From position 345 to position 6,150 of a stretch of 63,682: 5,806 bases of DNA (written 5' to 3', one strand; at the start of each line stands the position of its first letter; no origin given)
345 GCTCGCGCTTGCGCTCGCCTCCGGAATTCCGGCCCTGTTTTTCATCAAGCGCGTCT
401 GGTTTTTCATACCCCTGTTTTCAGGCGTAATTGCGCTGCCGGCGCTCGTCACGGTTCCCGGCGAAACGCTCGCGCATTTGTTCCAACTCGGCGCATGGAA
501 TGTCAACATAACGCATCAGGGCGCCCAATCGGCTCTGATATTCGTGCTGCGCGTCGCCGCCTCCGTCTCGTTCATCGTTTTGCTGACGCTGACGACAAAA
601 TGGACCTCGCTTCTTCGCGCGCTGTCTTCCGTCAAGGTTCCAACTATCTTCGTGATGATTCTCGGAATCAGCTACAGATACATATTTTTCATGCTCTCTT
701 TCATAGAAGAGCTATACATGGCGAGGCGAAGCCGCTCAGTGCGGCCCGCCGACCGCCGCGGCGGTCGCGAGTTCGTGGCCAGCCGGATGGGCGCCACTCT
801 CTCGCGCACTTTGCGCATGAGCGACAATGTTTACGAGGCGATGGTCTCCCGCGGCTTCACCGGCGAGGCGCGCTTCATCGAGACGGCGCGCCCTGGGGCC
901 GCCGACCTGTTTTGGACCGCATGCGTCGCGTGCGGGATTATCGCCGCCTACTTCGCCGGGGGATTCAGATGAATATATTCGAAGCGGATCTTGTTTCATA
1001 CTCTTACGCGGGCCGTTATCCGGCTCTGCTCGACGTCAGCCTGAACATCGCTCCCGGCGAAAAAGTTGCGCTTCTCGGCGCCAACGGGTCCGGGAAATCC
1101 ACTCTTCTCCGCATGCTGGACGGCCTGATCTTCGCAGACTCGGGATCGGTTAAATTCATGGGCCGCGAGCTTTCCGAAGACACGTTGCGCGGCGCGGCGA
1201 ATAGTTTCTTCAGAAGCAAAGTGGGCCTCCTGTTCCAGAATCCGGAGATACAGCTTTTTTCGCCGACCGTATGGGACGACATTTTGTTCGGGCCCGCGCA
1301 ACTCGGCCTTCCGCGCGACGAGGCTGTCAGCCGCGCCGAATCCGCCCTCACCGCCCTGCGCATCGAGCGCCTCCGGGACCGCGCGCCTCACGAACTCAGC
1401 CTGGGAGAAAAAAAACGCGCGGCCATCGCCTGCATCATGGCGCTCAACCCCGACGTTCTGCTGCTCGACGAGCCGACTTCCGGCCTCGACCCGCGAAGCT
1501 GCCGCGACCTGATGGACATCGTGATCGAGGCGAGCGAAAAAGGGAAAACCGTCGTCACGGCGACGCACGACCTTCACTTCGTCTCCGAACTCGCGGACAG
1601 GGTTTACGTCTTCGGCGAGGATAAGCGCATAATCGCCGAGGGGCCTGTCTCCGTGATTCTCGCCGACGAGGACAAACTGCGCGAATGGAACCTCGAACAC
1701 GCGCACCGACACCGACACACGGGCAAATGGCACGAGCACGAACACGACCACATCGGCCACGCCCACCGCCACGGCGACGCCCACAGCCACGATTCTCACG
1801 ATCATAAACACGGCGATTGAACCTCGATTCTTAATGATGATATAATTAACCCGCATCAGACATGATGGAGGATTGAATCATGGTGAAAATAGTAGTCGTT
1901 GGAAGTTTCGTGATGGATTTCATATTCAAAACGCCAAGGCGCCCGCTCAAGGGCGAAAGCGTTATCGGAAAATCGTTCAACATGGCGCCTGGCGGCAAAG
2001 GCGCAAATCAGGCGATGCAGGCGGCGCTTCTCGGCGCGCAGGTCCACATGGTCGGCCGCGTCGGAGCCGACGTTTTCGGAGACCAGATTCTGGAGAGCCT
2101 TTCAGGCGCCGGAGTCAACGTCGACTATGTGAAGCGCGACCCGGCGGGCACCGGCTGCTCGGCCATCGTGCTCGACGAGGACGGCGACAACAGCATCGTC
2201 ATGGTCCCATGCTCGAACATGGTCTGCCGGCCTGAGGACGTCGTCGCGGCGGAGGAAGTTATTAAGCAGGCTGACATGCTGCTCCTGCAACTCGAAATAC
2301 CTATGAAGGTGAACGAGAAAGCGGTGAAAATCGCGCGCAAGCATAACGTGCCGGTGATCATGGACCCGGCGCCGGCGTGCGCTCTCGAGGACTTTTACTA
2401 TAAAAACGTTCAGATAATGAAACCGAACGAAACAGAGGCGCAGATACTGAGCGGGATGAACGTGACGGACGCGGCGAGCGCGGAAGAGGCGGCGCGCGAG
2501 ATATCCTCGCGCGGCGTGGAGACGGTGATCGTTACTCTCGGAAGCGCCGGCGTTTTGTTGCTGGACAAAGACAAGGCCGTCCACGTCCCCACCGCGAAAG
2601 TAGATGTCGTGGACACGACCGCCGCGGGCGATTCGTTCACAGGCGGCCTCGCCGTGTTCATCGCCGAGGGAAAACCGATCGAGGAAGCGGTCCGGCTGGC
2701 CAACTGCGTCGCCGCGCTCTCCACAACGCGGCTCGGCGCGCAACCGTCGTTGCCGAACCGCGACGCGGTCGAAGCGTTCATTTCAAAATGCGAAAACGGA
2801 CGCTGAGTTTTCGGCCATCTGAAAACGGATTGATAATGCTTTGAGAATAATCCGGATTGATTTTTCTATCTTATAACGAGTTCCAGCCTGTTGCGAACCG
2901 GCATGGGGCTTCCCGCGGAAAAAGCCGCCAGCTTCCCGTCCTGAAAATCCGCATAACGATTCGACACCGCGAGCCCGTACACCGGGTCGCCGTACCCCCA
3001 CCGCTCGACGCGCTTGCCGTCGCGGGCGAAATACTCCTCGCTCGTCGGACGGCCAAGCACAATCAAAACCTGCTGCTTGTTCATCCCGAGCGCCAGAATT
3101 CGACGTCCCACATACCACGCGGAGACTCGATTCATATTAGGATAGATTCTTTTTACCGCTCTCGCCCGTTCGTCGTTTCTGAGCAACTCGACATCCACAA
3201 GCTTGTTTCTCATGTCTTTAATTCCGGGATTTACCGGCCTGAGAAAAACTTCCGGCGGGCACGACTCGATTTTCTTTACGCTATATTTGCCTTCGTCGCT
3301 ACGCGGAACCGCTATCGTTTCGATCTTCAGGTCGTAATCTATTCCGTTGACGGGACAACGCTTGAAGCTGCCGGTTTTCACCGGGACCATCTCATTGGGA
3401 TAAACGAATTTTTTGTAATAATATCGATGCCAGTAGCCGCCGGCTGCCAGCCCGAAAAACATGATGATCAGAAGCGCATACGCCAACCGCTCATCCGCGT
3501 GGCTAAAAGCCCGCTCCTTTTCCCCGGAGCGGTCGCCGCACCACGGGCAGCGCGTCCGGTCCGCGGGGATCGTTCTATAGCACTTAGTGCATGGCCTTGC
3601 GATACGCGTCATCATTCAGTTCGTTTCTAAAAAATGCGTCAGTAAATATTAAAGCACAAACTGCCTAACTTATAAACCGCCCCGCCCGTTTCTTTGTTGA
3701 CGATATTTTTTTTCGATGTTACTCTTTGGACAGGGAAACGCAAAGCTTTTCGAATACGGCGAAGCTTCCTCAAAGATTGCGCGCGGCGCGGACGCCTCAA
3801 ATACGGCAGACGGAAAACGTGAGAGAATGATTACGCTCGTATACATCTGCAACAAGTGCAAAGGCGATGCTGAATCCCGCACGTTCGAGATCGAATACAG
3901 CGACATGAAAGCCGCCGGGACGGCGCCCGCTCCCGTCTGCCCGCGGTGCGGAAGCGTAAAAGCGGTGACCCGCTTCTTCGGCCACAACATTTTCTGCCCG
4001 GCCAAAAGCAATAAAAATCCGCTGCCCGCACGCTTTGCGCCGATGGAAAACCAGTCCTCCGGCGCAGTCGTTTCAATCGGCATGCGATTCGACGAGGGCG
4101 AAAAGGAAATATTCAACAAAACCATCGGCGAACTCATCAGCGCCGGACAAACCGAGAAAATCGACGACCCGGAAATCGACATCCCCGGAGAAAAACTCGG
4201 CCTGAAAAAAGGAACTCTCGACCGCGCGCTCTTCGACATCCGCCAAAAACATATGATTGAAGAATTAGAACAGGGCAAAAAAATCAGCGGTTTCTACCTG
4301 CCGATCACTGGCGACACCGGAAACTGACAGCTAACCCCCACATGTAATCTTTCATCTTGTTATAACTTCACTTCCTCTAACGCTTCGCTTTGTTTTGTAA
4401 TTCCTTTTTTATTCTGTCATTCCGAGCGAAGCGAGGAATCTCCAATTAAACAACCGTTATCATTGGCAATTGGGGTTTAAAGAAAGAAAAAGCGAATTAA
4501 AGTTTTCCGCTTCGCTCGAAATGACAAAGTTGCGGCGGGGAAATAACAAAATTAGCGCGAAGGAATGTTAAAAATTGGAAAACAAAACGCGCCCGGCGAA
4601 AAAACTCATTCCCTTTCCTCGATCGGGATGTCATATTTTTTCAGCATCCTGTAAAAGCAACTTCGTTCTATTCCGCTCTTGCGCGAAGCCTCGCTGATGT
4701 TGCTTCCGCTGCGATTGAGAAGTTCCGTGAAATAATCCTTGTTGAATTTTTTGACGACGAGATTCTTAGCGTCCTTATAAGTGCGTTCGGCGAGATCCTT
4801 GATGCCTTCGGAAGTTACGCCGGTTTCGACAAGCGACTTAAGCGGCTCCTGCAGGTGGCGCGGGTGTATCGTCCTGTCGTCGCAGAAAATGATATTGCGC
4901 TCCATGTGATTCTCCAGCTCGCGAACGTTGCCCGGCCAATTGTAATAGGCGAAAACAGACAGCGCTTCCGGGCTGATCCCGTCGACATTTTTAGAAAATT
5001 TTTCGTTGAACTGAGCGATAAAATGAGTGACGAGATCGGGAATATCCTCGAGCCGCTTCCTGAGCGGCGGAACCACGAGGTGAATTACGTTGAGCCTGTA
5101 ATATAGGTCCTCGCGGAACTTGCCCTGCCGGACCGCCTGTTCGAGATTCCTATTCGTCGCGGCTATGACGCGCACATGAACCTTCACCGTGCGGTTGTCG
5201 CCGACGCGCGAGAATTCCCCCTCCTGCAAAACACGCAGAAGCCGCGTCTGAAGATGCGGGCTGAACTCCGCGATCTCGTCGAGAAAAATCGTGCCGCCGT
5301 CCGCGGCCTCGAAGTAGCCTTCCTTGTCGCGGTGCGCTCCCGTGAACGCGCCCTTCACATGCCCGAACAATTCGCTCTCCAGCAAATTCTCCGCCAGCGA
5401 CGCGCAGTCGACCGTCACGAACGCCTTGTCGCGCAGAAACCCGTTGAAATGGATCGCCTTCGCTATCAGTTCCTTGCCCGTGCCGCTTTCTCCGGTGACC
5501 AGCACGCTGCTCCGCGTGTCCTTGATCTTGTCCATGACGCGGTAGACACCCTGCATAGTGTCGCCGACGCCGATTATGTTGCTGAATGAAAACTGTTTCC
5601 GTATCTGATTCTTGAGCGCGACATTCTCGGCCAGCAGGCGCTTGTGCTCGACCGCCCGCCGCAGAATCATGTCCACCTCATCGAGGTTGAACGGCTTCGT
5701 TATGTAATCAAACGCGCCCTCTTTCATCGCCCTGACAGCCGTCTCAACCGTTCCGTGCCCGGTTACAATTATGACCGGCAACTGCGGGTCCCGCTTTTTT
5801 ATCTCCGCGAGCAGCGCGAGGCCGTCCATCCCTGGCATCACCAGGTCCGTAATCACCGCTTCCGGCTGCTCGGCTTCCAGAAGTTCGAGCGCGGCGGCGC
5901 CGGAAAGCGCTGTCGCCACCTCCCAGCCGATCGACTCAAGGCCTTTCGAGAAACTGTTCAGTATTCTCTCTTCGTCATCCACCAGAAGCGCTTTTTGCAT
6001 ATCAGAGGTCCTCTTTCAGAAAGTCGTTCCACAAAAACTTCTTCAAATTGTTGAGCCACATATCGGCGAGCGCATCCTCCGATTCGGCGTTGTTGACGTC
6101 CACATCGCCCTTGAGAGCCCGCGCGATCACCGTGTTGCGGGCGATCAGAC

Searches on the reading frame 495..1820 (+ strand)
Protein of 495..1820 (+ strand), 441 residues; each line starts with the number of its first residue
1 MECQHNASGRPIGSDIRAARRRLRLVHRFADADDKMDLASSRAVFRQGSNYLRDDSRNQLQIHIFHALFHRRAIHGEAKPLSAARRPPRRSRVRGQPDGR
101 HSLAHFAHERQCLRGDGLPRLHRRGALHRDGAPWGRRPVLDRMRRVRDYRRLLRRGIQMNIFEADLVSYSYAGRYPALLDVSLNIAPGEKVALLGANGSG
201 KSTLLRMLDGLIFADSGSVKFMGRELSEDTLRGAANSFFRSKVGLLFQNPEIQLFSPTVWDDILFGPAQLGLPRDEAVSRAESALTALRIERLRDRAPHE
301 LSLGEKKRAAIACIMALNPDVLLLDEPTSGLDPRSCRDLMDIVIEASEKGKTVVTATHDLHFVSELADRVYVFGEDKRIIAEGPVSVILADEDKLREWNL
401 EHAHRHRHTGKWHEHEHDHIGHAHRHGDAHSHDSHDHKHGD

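Call 63: search_protein_families(library=pfam, proteins=[window:495-1820:+], max_evalue=0.00001)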
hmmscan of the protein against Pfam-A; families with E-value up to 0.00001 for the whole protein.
window:495-1820:+ (441 aa): 2 families
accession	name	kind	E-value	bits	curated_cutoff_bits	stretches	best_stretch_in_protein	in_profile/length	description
PF00005.33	ABC_tran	-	2e-31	109.8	25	1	180-329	3-137/137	ABC transporter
PF13304.12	AAA_21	-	8.1e-17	62.7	27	1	291-363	228-303/304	AAA domain, putative AbiEii toxin, Type IV TA system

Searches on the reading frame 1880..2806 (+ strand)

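Call 63: search_protein_families(library=pfam, proteins=[window:1880-2806:+], max_evalue=0.00001)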
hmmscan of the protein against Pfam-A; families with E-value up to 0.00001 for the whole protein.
window:1880-2806:+ (308 aa): 2 families
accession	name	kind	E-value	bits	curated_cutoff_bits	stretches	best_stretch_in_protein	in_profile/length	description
PF00294.29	PfkB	-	8.5e-77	258.9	25.8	1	3-293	3-301/302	pfkB family carbohydrate kinase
PF08543.17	Phos_pyr_kin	-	5.5e-11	42.8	27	1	168-275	111-225/246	Phosphomethylpyrimidine kinase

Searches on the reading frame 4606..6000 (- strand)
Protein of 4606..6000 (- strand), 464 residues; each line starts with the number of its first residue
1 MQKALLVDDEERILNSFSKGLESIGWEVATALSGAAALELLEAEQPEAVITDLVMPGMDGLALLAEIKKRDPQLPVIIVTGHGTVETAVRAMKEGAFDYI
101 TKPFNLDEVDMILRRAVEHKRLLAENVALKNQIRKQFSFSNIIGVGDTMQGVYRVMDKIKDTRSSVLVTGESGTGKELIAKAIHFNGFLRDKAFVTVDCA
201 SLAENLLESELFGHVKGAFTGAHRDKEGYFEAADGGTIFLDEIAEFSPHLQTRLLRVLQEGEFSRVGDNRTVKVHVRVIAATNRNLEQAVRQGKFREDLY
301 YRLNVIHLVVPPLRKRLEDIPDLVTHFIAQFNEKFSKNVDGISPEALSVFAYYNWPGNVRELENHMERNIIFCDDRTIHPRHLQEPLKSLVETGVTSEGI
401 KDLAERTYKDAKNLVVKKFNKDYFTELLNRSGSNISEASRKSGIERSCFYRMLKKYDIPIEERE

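Call 63: search_protein_families(library=pfam, proteins=[window:4606-6000:-], max_evalue=0.00001)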
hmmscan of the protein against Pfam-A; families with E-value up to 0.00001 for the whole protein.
window:4606-6000:- (464 aa): 7 families
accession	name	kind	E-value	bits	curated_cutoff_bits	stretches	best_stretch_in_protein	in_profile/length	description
PF00158.32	Sigma54_activat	-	9.3e-69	230.9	20.2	1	143-308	2-167/168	Sigma-54 interaction domain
PF00072.30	Response_reg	-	6.3e-31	107.3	30.2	1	5-109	2-106/111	Response regulator receiver domain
PF25601.1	AAA_lid_14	-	1.6e-25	89.1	27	1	314-389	1-76/87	AAA+ ATPase lid domain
PF14532.12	Sigma54_activ_2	-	4.2e-21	76.1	25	1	143-313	1-138/138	Sigma-54 interaction domain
PF07728.20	AAA_5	-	2.1e-09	37.9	22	1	166-286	2-125/139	AAA domain (dynein-related subfamily)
PF07724.20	AAA_2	-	3e-09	37.6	27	1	163-293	3-134/166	AAA domain (Cdc48 subfamily)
PF00004.35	AAA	-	2.7e-07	31.5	21.2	1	166-300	1-128/131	ATPase family associated with various cellular activities (AAA)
